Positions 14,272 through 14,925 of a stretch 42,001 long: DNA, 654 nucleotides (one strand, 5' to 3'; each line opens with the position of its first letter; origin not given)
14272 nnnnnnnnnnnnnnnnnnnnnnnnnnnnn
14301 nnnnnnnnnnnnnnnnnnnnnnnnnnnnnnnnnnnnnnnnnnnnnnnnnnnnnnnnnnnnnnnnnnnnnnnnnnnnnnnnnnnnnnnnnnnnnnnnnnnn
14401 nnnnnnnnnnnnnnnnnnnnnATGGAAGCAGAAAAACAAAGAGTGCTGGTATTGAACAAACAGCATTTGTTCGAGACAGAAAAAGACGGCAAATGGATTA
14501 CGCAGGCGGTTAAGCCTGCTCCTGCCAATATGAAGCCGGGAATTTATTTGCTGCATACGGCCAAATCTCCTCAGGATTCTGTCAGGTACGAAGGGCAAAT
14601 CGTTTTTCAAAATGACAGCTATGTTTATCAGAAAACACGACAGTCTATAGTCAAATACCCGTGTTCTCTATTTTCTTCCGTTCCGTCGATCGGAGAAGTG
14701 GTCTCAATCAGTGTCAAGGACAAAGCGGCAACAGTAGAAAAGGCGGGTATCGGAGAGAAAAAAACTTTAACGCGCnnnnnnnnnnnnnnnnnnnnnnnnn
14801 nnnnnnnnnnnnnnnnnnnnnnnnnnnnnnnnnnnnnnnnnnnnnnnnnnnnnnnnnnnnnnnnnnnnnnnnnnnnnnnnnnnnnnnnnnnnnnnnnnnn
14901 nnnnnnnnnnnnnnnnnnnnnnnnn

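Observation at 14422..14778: A ~115-aa domain shared by both zeta toxins (C-terminal) and a stand-alone ORF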

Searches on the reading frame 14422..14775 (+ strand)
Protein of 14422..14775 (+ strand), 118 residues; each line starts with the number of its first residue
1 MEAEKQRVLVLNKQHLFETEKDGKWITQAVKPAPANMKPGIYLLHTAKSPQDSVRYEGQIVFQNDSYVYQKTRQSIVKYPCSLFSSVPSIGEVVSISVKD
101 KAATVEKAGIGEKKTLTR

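Call 6: search_protein_families(library=pfam, proteins=[window:14422-14775:+], max_evalue=0.1)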
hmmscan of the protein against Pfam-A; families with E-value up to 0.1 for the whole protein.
window:14422-14775:+ (118 aa): 1 family
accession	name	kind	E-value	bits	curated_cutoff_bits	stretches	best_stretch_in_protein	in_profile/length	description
PF18790.7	KfrB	-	7.3e-11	42.3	25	1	55-105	1-52/54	KfrB Domain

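Call 9: search_solved_structures(query=window:14422-14775:+, max_evalue=1, show_alignments=2)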
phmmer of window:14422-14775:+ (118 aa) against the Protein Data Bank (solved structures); distinct sequences matched with E-value up to 1: 2.
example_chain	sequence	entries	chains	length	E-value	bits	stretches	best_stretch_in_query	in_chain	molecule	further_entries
6epg_B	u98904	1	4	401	2.1e-07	34.4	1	3-115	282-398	Zeta_1 toxin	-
6eph_B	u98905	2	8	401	2.1e-07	34.4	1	3-115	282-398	Zeta_1 toxin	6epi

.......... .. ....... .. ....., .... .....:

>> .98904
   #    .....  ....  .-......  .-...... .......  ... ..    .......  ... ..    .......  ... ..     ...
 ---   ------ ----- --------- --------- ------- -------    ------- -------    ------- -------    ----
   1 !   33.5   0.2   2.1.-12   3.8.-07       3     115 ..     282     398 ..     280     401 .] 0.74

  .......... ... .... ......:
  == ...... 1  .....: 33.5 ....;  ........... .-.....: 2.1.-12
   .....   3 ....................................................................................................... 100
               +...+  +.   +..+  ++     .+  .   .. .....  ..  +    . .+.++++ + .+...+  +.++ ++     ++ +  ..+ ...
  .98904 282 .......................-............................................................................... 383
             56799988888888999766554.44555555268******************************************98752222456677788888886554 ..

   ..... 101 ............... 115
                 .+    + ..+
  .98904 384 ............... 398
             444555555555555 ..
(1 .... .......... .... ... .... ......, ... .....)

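Call 19: find_homologous_proteins(query=window:14422-14775:+, max_evalue=0.001)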
Query window:14422-14775:+ (118 aa): 5 proteins with E <= 0.001 among 6 candidates.
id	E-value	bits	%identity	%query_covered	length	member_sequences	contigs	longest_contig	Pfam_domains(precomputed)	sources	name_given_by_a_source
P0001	3.8e-70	251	100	100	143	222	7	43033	PF18790.8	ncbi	ncbi:TPA: KfrB domain-containing protein, partial [Neisseria gonorrhoeae]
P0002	7.3e-70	250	99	100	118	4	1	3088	PF18790.8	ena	-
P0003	6.7e-68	243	97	100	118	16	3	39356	PF18790.8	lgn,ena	-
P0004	3.1e-60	219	90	100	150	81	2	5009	PF18790.8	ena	-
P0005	2.5e-31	126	86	64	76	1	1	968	PF18790.8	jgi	-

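Call 28: search_protein_families(library=ncbifam, proteins=[window:14422-14775:+], max_evalue=0.01)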
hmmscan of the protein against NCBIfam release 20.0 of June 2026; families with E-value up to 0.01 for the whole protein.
window:14422-14775:+ (118 aa): 0 families

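Call 29: predict_structure(protein=window:14422-14775:+)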
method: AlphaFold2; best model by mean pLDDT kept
length: 118 residues; sequences in the alignment: 1
mean_pLDDT: 48.2   pTM: 0.33
mean pLDDT of the five models: 48.2, 47.4, 46.0, 45.0, 41.2
residues with pLDDT >= 90: 0; 70-90: 4; 50-70: 55; < 50: 59
segments of 3 or more residues with pLDDT < 50: 37-61, 72-76, 95-118
pLDDT, mean of each block of 10 residues (from residue 1): 51 60 68 53 36 39 57 51 58 43 31 28
secondary structure, 60 per line:
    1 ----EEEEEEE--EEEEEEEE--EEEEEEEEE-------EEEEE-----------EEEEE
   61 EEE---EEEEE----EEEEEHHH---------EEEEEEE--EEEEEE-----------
elements in order: E5-11 E14-21 E24-32 E40-44 E56-63 E67-71 E76-80 E93-99 E102-107

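Call 30: search_protein_representatives(alignment_id=A1)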
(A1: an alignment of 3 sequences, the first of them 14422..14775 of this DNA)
Query: 3 sequences, 122 profile positions. Proteins with E-value up to 0.001 (for the whole library): 170; up to 1e-10: 42; up to 1e-30: 3. The best 150 are listed.
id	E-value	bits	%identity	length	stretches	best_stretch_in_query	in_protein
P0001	2.9e-52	192.1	-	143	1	1-122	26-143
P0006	3.9e-51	188.4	-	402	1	1-122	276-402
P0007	1.6e-33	131.5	-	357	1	3-122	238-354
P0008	1.3e-29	118.9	-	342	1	2-111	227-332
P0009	1.7e-28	115.3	-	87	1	8-81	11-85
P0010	1.4e-27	112.3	-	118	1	1-119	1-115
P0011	3.5e-27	111.1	-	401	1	1-122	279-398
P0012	3.8e-26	107.7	-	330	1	4-102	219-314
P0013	3.4e-25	104.7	-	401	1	4-112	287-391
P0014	1.1e-23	99.8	-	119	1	1-118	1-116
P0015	1.8e-22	95.9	-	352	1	2-121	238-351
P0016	3.3e-22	95.0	-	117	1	4-122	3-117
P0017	4.6e-22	94.5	-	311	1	4-121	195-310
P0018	4.0e-18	81.8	-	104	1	37-103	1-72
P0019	4.7e-18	81.6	-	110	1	1-108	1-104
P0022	1.2e-15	73.9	-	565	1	2-115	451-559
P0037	6.3e-12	61.8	-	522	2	6-112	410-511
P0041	8.6e-12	61.4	-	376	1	2-110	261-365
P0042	2.0e-11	60.2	-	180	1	6-112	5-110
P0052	3.0e-10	56.4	-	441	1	2-120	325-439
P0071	5.1e-09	52.4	-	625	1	3-116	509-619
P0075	8.3e-09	51.7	-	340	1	4-122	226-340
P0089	3.8e-08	49.6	-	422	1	4-86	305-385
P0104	2.2e-07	47.1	-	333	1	5-106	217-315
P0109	2.9e-07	46.8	-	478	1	5-101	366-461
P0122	2.1e-06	44.0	-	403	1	2-105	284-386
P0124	2.2e-06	43.9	-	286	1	5-107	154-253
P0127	2.9e-06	43.5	-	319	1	5-114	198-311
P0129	5.0e-06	42.7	-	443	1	5-107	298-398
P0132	8.2e-06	42.1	-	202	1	5-102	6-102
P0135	9.5e-06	41.9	-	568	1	5-114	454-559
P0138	1.7e-05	41.0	-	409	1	6-107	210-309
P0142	2.4e-05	40.6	-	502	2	7-122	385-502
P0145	3.1e-05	40.2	-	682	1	3-100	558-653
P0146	4.1e-05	39.8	-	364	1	5-117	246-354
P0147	4.3e-05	39.8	-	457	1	7-114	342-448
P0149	4.6e-05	39.6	-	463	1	6-110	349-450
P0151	5.3e-05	39.4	-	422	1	2-112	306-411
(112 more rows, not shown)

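Call 31: search_protein_families(library=pfam, proteins=[P0007, P0008, P0011, P0012, P0013, P0015, P0017, P0022, P0037, P0041], max_evalue=0.001)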
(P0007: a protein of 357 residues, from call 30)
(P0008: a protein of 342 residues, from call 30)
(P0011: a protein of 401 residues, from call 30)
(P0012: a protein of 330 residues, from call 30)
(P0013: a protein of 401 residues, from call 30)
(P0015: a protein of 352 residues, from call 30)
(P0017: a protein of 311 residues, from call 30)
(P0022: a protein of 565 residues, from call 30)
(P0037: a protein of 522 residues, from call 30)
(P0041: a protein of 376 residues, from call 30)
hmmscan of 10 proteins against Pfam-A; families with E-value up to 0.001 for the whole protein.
P0007 (357 aa): 2 families
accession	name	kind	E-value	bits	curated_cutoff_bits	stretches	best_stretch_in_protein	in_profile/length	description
PF18790.7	KfrB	-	7.6e-06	26.3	25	1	290-333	1-44/54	KfrB Domain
PF02661.23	Fic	-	1.2e-05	26.5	24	1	88-150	32-90/93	Fic/DOC family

P0008 (342 aa): 2 families
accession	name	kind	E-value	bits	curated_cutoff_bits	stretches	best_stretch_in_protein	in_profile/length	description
PF18790.7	KfrB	-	1.9e-11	44.2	25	1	281-330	2-53/54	KfrB Domain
PF02661.23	Fic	-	2.5e-10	41.5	24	1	57-153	8-91/93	Fic/DOC family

P0011 (401 aa): 3 families
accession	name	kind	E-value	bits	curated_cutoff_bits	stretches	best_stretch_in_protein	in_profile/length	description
PF06414.18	Zeta_toxin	-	4.5e-10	39.8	22.3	1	125-223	93-193/199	Zeta toxin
PF18790.7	KfrB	-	1.2e-06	28.9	25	1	334-382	1-51/54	KfrB Domain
PF13401.12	AAA_22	-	0.00057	20.6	27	0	103-172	6-50/130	AAA domain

P0012 (330 aa): 4 families
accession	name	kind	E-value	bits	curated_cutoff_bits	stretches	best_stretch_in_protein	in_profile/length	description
PF06414.18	Zeta_toxin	-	2.4e-13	50.4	22.3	1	9-173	15-189/199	Zeta toxin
PF13671.12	AAA_33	-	8.1e-09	36.4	27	1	13-150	2-138/143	AAA domain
PF13238.12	AAA_18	-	0.00036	21.4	29.4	1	13-135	1-114/128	AAA domain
PF00005.33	ABC_tran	-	0.00078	20.5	25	0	12-107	13-80/137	ABC transporter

P0013 (401 aa): 2 families
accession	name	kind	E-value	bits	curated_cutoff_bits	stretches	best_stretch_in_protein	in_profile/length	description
PF06414.18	Zeta_toxin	-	2.2e-11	44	22.3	1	130-223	96-192/199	Zeta toxin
PF18790.7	KfrB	-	4.1e-11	43.1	25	1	339-380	2-44/54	KfrB Domain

P0015 (352 aa): 2 families
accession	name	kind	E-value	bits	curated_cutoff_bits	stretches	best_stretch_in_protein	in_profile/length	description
PF02661.23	Fic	-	5.1e-12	46.9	24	1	58-155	8-92/93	Fic/DOC family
PF18790.7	KfrB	-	2.6e-11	43.8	25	1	292-342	2-53/54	KfrB Domain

P0017 (311 aa): 2 families
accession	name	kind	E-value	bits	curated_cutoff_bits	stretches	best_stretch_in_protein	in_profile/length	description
PF08843.17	AbiEii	-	1.8e-07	31.8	22.5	1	3-179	26-211/238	Nucleotidyl transferase AbiEii toxin, Type IV TA system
PF18790.7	KfrB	-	4.4e-07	30.2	25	1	248-295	1-49/54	KfrB Domain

P0022 (565 aa): 1 family
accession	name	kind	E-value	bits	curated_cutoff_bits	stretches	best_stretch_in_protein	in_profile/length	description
PF18790.7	KfrB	-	1.3e-14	54.4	25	1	503-553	1-52/54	KfrB Domain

P0037 (522 aa): 3 families
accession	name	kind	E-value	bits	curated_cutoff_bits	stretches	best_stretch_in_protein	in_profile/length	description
PF18790.7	KfrB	-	3.4e-25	88.2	25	2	458-506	1-50/54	KfrB Domain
PF06414.18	Zeta_toxin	-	6.5e-12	45.7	22.3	1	5-145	13-166/199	Zeta toxin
PF13671.12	AAA_33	-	1.6e-10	41.9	27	1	10-140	1-135/143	AAA domain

P0041 (376 aa): 4 families
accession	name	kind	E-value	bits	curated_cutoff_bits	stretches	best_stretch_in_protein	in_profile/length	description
PF06414.18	Zeta_toxin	-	3.4e-42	144.6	22.3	1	24-216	9-198/199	Zeta toxin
PF18790.7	KfrB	-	1.5e-15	57.4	25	1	314-366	2-54/54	KfrB Domain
PF13671.12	AAA_33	-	6e-10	40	27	1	36-164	3-122/143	AAA domain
PF13207.12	AAA_17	-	1.4e-05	25.8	27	1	39-152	2-115/136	AAA domain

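Call 32: search_protein_families(library=pfam, proteins=[P0052, P0071, P0075, P0089, P0104, P0109, P0122, P0124, P0127, P0129], max_evalue=0.001)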
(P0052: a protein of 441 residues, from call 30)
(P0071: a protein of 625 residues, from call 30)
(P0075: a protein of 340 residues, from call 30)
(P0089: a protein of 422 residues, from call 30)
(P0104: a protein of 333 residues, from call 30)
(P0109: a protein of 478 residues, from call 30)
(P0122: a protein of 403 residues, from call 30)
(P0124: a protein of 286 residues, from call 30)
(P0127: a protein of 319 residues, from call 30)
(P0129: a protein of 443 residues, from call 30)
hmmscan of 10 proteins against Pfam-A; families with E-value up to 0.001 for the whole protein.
P0052 (441 aa): 4 families
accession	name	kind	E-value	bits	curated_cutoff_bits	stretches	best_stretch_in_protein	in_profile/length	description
PF06414.18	Zeta_toxin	-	3e-47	161.1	22.3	1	32-221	12-198/199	Zeta toxin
PF18790.7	KfrB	-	3.9e-15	56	25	1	378-429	1-53/54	KfrB Domain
PF13671.12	AAA_33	-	8.8e-08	33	27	1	39-168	2-122/143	AAA domain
PF13191.12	AAA_16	-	0.00016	22.6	32.6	1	30-102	18-92/167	AAA ATPase domain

P0071 (625 aa): 1 family
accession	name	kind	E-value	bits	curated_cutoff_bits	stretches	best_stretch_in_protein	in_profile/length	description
PF18790.7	KfrB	-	9.3e-17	61.2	25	1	560-614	1-54/54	KfrB Domain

P0075 (340 aa): 2 families
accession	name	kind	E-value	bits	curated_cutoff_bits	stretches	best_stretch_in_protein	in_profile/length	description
PF18790.7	KfrB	-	1.8e-15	57.1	25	1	278-327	2-52/54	KfrB Domain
PF02661.23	Fic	-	2.8e-09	38.1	24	1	52-156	3-91/93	Fic/DOC family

P0089 (422 aa): 1 family
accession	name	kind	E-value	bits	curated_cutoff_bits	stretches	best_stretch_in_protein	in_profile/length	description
PF18790.7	KfrB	-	1.6e-11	44.5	25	1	356-411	2-53/54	KfrB Domain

P0104 (333 aa): 2 families
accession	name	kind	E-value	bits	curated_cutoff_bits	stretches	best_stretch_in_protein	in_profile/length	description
PF18790.7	KfrB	-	1.6e-16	60.5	25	1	268-318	1-52/54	KfrB Domain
PF02661.23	Fic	-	4.9e-13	50.2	24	1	56-153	6-89/93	Fic/DOC family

P0109 (478 aa): 2 families
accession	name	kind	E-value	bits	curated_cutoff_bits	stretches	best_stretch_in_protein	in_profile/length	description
PF06414.18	Zeta_toxin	-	4.7e-50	170.2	22.3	1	30-217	12-196/199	Zeta toxin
PF18790.7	KfrB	-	2.7e-09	37.3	25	1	419-466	2-49/54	KfrB Domain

P0122 (403 aa): 3 families
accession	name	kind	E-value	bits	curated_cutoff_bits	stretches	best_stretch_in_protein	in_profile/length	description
PF06414.18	Zeta_toxin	-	5.4e-48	163.5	22.3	1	21-210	11-198/199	Zeta toxin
PF13671.12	AAA_33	-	3.4e-10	40.8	27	1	29-157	2-122/143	AAA domain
PF18790.7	KfrB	-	9e-09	35.6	25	1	337-391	2-52/54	KfrB Domain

P0124 (286 aa): 1 family
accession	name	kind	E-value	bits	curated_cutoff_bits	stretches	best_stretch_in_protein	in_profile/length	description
PF18790.7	KfrB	-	5.3e-11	42.8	25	1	206-252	2-49/54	KfrB Domain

P0127 (319 aa): 2 families
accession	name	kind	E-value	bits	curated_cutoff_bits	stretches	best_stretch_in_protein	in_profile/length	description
PF18790.7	KfrB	-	1.7e-17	63.6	25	1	254-306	1-52/54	KfrB Domain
PF02661.23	Fic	-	1.2e-08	36.1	24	1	56-132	6-89/93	Fic/DOC family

P0129 (443 aa): 3 families
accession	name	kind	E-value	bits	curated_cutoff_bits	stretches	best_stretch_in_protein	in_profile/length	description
PF06414.18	Zeta_toxin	-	4.5e-52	176.8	22.3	1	35-221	13-197/199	Zeta toxin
PF18790.7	KfrB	-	7.3e-14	51.9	25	1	350-400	1-52/54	KfrB Domain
PF13671.12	AAA_33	-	1.1e-07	32.7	27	1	41-170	2-123/143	AAA domain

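Call 33: search_protein_families(library=pfam, proteins=[P0135, P0138, P0142, P0145, P0146, P0147, P0149, P0151, P0042, P0132], max_evalue=0.001)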
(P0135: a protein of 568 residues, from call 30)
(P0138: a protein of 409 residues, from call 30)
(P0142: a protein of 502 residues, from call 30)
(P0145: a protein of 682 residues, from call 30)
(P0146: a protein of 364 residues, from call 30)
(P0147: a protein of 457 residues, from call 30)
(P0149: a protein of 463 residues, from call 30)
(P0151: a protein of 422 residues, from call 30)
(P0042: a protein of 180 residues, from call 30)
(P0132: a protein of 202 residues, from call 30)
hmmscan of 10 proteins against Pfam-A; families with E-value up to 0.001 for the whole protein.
P0135 (568 aa): 2 families
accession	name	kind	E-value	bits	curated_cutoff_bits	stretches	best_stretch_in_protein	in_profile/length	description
PF18821.6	LPD7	-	3.2e-21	75.5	27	1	339-425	3-87/92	Large polyvalent protein-associated domain 7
PF18790.7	KfrB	-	5.5e-14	52.3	25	1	504-555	2-53/54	KfrB Domain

P0138 (409 aa): 2 families
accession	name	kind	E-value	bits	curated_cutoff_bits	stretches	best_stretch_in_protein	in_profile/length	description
PF02661.23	Fic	-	2.2e-17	64.1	24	1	52-150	3-92/93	Fic/DOC family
PF18790.7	KfrB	-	6.7e-17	61.7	25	1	261-311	2-52/54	KfrB Domain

P0142 (502 aa): 4 families
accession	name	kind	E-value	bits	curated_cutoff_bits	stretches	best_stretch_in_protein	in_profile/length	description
PF18790.7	KfrB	-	7.9e-20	71.1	25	2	239-288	2-52/54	KfrB Domain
PF06414.18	Zeta_toxin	-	2.8e-14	53.5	22.3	1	4-148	15-172/199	Zeta toxin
PF13671.12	AAA_33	-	1.2e-12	48.7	27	1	7-137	1-135/143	AAA domain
PF13476.12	AAA_23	-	0.00044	21.4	27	1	5-23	19-37/201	AAA domain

P0145 (682 aa): 1 family
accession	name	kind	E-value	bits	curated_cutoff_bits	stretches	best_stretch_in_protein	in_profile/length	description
PF18790.7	KfrB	-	3.4e-10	40.2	25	1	615-663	4-53/54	KfrB Domain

P0146 (364 aa): 2 families
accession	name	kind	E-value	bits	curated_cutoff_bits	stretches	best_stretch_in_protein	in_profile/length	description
PF08843.17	AbiEii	-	1.2e-18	68.3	22.5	1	24-166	8-181/238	Nucleotidyl transferase AbiEii toxin, Type IV TA system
PF18790.7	KfrB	-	7.9e-13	48.6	25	1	297-345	3-51/54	KfrB Domain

P0147 (457 aa): 2 families
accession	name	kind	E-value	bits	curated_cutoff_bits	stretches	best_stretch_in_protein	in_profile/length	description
PF18790.7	KfrB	-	9.8e-19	67.5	25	1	392-445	1-54/54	KfrB Domain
PF06414.18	Zeta_toxin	-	2.1e-10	40.8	22.3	1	130-217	98-186/199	Zeta toxin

P0149 (463 aa): 2 families
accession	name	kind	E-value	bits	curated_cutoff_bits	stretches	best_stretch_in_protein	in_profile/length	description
PF18790.7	KfrB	-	3.1e-12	46.7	25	1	399-449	1-52/54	KfrB Domain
PF06414.18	Zeta_toxin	-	3.4e-09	36.9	22.3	1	139-219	98-180/199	Zeta toxin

P0151 (422 aa): 2 families
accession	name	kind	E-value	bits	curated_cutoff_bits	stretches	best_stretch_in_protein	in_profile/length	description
PF18790.7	KfrB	-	6.4e-12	45.7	25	1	360-400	3-44/54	KfrB Domain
PF06414.18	Zeta_toxin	-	4.3e-08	33.3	22.3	1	126-217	96-189/199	Zeta toxin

P0042 (180 aa): 1 family
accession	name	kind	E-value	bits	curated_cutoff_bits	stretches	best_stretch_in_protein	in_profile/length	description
PF18790.7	KfrB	-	1.9e-15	57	25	1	56-107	1-52/54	KfrB Domain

P0132 (202 aa): 1 family
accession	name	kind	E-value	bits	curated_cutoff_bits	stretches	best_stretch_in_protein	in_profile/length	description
PF18790.7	KfrB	-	5.9e-14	52.2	25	1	58-110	1-53/54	KfrB Domain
